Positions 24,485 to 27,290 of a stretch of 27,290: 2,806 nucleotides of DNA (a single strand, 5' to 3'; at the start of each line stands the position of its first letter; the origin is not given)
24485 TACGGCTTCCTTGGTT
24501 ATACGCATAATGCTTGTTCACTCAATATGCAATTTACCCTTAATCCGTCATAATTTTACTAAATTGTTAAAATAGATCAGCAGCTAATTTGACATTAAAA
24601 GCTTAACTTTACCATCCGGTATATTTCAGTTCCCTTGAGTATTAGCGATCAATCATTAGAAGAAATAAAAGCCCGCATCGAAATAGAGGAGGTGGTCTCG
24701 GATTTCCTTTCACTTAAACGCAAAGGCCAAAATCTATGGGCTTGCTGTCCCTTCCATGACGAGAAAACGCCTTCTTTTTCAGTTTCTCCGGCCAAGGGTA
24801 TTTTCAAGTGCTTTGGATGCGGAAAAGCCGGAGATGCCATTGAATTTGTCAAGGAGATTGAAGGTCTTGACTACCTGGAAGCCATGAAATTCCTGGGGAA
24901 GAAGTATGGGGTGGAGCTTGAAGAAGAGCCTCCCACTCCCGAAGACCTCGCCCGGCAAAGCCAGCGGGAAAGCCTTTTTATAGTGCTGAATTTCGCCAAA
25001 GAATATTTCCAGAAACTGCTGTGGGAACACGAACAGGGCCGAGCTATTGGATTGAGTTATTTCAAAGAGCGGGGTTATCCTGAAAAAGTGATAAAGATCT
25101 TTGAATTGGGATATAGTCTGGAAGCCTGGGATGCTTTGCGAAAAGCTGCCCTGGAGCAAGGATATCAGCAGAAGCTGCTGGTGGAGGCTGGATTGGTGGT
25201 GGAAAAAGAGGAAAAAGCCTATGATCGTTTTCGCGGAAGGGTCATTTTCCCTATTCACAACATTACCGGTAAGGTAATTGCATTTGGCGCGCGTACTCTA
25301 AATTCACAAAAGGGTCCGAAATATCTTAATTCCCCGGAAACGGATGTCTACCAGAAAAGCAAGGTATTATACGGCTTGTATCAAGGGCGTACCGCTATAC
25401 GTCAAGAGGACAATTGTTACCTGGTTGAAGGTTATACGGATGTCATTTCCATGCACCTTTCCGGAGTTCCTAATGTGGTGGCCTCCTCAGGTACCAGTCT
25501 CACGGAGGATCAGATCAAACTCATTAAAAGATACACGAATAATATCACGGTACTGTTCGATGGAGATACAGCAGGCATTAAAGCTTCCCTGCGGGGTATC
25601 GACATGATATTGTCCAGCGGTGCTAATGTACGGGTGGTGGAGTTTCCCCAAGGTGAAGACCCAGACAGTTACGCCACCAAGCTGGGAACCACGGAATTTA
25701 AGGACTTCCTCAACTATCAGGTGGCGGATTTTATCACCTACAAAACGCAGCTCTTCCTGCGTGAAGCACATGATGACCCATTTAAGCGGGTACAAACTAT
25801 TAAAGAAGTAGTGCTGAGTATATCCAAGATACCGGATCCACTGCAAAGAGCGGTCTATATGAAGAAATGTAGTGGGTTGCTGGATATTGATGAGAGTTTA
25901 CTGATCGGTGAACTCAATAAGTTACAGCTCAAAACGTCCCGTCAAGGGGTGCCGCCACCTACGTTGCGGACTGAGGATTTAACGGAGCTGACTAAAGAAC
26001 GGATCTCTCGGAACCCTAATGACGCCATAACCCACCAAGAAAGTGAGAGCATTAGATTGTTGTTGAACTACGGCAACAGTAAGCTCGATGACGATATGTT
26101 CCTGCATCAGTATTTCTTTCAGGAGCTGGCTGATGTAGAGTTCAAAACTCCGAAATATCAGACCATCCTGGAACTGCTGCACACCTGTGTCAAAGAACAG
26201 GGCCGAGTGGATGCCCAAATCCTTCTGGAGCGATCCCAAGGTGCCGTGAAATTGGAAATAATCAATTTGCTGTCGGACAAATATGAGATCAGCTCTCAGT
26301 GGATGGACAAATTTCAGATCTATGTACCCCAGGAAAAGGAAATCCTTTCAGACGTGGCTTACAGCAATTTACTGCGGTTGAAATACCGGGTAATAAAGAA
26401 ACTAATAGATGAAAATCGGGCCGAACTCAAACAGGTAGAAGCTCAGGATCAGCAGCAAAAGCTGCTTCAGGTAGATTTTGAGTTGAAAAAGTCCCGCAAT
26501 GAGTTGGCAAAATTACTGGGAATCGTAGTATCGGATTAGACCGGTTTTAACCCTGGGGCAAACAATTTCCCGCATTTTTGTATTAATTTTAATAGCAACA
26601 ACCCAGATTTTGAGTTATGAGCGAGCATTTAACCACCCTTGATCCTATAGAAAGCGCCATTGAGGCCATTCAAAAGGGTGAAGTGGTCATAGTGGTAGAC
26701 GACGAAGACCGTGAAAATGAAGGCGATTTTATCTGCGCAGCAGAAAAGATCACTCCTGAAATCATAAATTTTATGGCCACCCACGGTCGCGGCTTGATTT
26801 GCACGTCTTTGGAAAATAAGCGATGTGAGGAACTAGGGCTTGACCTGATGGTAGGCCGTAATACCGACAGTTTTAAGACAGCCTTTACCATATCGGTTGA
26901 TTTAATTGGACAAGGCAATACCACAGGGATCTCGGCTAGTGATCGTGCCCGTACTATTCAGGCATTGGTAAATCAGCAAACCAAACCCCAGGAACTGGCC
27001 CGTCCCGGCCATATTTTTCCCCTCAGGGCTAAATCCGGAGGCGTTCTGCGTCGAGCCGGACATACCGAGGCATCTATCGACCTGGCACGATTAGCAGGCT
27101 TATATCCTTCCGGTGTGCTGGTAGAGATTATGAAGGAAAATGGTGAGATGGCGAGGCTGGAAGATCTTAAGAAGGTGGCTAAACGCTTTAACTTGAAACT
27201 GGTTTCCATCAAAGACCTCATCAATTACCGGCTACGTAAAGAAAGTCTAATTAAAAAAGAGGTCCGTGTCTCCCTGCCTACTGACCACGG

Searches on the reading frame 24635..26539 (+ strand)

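Call 9: search_protein_families(library=pfam, proteins=[window:24635-26539:+])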
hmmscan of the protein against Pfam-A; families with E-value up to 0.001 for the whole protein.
window:24635-26539:+ (634 aa): 7 families
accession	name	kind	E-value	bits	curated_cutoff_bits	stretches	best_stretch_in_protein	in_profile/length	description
PF08275.17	DNAG_N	-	1.6e-39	135.4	26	1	124-250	1-126/128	DNA primase catalytic core, N-terminal domain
PF01807.25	Zn_ribbon_DnaG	-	2.3e-35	120.8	24.9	1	4-97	2-95/98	CHC2 zinc finger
PF13155.12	Toprim_2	-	6.8e-22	78.1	22.1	1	262-346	1-87/88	Toprim-like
PF13662.12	Toprim_4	-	1.5e-15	57.6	25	1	262-335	4-84/85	Toprim domain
PF01751.28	Toprim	-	1.7e-10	41.3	23.1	1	262-333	3-92/96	Toprim domain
PF13362.12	Toprim_3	-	1.5e-07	32.2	27.2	1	262-351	3-93/95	Toprim domain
PF10410.14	DnaB_bind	-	2e-07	31.6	20.6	1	380-420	15-55/56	DnaB-helicase binding domain of primase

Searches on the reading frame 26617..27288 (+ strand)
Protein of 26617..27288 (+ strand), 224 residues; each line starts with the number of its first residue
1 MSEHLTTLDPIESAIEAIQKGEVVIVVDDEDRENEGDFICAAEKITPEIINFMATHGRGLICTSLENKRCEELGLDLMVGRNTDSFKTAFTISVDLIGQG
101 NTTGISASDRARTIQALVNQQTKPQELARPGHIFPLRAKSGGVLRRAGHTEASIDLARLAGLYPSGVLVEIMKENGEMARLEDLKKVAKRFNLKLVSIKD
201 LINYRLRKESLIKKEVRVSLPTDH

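Call 9: search_protein_families(library=pfam, proteins=[window:26617-27288:+])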
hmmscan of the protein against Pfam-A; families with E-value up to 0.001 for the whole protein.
window:26617-27288:+ (224 aa): 1 family
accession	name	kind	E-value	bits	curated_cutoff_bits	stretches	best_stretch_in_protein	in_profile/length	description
PF00926.24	DHBP_synthase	-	2.8e-87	291.6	26.4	1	12-204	1-191/191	3,4-dihydroxy-2-butanone 4-phosphate synthase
